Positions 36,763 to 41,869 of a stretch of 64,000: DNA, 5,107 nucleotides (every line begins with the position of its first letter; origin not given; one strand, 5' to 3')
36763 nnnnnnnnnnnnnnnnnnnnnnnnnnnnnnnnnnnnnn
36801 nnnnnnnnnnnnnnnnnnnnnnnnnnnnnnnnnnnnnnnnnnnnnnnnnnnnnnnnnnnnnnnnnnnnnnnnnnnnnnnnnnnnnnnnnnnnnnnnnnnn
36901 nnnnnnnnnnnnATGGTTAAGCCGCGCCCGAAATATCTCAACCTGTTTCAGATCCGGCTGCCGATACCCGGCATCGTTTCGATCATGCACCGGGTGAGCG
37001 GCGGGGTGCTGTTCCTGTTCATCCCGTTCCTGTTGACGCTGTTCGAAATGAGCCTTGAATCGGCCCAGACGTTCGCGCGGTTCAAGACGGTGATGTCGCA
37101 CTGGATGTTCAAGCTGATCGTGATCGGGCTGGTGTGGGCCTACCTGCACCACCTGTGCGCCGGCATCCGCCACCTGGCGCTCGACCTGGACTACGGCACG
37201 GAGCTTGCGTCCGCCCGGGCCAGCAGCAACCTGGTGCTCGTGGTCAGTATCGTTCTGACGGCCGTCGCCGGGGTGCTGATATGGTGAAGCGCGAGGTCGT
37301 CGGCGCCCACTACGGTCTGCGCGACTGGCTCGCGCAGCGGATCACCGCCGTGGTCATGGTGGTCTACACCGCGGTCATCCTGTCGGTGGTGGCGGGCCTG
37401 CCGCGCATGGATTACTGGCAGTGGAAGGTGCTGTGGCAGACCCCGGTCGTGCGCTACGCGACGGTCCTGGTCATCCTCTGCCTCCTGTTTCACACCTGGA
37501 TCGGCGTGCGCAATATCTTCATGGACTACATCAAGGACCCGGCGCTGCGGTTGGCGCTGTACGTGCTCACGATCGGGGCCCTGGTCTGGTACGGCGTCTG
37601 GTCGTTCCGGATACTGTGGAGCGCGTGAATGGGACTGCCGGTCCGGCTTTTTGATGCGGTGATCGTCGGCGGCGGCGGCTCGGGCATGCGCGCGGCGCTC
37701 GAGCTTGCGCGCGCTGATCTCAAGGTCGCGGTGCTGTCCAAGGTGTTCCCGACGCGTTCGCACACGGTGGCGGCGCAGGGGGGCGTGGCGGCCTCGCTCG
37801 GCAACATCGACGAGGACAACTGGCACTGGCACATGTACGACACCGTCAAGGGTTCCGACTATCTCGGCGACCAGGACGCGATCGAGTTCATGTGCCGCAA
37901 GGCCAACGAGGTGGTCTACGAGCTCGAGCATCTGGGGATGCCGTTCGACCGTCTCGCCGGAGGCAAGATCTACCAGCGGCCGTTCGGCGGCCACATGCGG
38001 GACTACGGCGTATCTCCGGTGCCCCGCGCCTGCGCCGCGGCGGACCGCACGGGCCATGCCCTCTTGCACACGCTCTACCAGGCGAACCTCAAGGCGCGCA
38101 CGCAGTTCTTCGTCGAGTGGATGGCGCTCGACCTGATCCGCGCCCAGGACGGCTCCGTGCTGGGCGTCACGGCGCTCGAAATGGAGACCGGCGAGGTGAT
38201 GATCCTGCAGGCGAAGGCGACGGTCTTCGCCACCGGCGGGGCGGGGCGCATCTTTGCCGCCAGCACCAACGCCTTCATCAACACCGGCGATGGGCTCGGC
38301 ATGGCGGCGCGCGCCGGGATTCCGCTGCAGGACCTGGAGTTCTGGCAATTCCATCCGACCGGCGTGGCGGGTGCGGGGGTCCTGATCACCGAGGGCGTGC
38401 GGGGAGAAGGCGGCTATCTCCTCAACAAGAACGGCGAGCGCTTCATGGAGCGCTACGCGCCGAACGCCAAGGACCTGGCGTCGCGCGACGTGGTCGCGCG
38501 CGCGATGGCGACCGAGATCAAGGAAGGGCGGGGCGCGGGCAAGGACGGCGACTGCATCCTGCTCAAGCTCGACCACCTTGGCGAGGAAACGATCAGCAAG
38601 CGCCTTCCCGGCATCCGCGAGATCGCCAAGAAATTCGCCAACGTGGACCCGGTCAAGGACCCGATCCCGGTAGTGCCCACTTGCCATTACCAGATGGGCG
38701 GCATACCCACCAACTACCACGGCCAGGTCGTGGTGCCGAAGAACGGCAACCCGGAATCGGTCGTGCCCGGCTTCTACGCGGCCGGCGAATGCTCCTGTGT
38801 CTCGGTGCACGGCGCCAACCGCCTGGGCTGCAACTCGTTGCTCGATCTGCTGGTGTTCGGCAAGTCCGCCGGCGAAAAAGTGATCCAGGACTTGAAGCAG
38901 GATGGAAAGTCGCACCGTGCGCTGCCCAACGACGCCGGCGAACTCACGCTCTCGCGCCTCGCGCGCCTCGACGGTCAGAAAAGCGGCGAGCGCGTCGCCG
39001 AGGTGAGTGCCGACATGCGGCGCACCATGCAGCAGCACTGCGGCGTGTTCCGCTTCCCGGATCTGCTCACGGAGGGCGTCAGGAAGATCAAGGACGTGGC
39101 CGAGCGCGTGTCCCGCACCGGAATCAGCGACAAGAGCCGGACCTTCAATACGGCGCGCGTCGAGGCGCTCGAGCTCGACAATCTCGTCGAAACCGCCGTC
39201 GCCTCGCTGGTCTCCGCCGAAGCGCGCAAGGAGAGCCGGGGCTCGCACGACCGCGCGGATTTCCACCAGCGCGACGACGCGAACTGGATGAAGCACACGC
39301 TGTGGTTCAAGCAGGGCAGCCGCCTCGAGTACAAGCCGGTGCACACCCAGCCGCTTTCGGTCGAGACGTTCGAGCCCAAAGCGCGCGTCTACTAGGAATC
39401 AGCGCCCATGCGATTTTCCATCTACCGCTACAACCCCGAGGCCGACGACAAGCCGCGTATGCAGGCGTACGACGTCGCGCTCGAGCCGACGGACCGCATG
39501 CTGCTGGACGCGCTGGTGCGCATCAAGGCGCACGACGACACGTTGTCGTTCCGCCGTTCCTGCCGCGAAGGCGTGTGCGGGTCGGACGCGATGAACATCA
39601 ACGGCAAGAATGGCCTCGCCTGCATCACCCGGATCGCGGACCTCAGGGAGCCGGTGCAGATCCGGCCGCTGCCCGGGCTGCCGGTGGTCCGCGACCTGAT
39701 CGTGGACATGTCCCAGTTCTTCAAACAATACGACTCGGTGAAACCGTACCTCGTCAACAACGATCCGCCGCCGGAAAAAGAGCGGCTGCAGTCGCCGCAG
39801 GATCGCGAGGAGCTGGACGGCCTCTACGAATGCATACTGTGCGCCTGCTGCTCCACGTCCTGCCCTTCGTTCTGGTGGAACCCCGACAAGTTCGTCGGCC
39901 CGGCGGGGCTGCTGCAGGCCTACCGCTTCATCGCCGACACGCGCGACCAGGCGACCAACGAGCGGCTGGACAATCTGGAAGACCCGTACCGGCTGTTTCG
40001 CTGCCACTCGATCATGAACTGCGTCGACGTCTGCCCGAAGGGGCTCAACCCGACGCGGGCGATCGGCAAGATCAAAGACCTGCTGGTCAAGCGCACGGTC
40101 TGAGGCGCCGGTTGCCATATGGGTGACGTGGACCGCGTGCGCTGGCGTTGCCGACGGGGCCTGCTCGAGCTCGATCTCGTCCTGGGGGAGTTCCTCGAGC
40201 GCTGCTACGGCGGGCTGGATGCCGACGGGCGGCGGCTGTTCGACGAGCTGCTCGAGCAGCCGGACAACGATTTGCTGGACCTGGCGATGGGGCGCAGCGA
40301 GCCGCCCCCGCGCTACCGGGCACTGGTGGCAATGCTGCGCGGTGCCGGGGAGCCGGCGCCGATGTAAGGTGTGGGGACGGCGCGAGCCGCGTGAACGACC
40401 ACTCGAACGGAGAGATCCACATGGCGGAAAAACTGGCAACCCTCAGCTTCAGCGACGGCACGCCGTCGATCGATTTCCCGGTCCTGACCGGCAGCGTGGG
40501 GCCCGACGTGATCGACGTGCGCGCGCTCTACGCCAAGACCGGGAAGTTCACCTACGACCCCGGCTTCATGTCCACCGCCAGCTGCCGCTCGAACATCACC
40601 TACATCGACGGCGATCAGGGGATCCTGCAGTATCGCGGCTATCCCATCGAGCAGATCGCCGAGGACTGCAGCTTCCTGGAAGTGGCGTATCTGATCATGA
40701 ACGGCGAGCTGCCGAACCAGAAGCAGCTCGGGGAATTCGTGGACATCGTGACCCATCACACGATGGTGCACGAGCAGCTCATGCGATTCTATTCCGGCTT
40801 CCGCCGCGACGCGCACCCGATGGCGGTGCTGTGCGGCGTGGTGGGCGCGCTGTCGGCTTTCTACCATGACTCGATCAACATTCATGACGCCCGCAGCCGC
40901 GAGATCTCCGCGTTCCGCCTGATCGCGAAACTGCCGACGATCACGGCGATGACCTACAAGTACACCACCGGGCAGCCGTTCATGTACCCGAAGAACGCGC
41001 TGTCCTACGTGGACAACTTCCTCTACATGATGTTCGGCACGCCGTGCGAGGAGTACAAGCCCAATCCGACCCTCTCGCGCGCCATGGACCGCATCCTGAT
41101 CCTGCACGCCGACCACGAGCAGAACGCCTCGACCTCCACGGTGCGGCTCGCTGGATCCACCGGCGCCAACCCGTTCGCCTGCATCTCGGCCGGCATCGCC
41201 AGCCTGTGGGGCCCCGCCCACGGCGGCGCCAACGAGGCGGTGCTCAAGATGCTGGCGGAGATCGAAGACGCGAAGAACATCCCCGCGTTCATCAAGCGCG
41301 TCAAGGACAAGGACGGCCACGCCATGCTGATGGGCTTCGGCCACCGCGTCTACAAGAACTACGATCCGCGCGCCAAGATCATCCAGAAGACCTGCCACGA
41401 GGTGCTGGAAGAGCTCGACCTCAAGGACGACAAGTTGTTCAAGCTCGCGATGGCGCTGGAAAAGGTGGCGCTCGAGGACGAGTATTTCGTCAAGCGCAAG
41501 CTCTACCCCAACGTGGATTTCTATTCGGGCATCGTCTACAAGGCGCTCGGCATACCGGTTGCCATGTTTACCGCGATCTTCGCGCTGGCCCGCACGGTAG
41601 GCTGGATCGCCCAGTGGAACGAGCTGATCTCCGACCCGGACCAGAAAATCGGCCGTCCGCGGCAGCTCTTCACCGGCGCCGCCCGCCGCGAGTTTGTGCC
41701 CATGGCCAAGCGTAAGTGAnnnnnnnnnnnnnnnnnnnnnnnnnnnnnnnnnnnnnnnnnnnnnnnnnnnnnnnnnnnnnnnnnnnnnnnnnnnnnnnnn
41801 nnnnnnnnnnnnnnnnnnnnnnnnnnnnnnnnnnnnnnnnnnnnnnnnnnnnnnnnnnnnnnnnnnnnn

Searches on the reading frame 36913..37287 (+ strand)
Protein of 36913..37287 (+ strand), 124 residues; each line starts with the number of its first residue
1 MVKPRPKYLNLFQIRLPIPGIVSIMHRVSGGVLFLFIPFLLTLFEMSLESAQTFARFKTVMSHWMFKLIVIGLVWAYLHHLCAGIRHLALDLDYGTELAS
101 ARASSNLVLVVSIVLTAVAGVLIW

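Call 5: search_protein_families(library=pfam, proteins=[window:36913-37287:+])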
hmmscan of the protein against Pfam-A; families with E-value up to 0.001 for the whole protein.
window:36913-37287:+ (124 aa): 1 family
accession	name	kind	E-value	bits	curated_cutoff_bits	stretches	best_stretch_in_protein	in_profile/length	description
PF01127.27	Sdh_cyt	-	6.2e-28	97.8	25.8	1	1-118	1-121/122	Succinate dehydrogenase/Fumarate reductase transmembrane subunit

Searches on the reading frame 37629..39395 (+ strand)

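Call 64: search_protein_families(library=pfam, proteins=[window:37629-39395:+])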
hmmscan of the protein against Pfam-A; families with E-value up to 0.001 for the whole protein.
window:37629-39395:+ (588 aa): 6 families
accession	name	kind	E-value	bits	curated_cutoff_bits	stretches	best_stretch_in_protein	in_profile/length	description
PF00890.30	FAD_binding_2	-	6.9e-116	388.3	20.4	1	9-404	1-414/414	FAD binding domain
PF02910.25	Succ_DH_flav_C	-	9.2e-43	145.7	20.8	1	461-588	2-130/130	Fumarate reductase flavoprotein C-term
PF01266.30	DAO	-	4.3e-06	26.9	27.9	1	9-115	1-91/353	FAD dependent oxidoreductase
PF07992.20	Pyr_redox_2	-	4.3e-06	26.8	26.1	0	9-37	2-30/291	Pyridine nucleotide-disulphide oxidoreductase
PF01946.23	Thi4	-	3.8e-05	23.5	26.2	0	9-38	19-49/235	Thi4 family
PF03486.20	HI0933_like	-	0.00015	21.7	50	0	9-39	2-32/244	HI0933-like protein Rossmann domain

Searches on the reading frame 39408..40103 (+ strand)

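Call 64: search_protein_families(library=pfam, proteins=[window:39408-40103:+])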
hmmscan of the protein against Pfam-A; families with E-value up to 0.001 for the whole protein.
window:39408-40103:+ (231 aa): 7 families
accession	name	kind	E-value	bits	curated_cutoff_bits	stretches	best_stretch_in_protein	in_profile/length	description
PF13085.11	Fer2_3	-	3.6e-34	117.4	27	1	3-105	2-106/107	2Fe-2S iron-sulfur cluster binding domain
PF13534.11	Fer4_17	-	4.2e-11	43.7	22.2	1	141-214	1-61/61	4Fe-4S dicluster domain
PF13183.11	Fer4_8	-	2.4e-10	41.2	27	1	139-213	2-68/68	4Fe-4S dicluster domain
PF13237.11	Fer4_10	-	2.4e-09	37.4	25.5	1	141-210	8-53/53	4Fe-4S dicluster domain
PF13187.11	Fer4_9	-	0.00011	22.6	27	0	141-212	1-50/52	4Fe-4S dicluster domain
PF12838.12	Fer4_7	-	0.00023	22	27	0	142-212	2-51/52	4Fe-4S dicluster domain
PF13746.11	Fer4_18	-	0.00062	20.4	27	0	98-154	19-73/114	4Fe-4S dicluster domain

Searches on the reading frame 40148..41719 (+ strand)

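Call 41: search_protein_families(library=pfam, proteins=[window:40148-41719:+])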
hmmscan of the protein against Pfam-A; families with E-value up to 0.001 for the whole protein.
window:40148-41719:+ (523 aa): 1 family
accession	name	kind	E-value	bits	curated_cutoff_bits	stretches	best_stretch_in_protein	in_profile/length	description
PF00285.26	Citrate_synt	-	5e-143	476.9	27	1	139-505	1-357/357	Citrate synthase, C-terminal domain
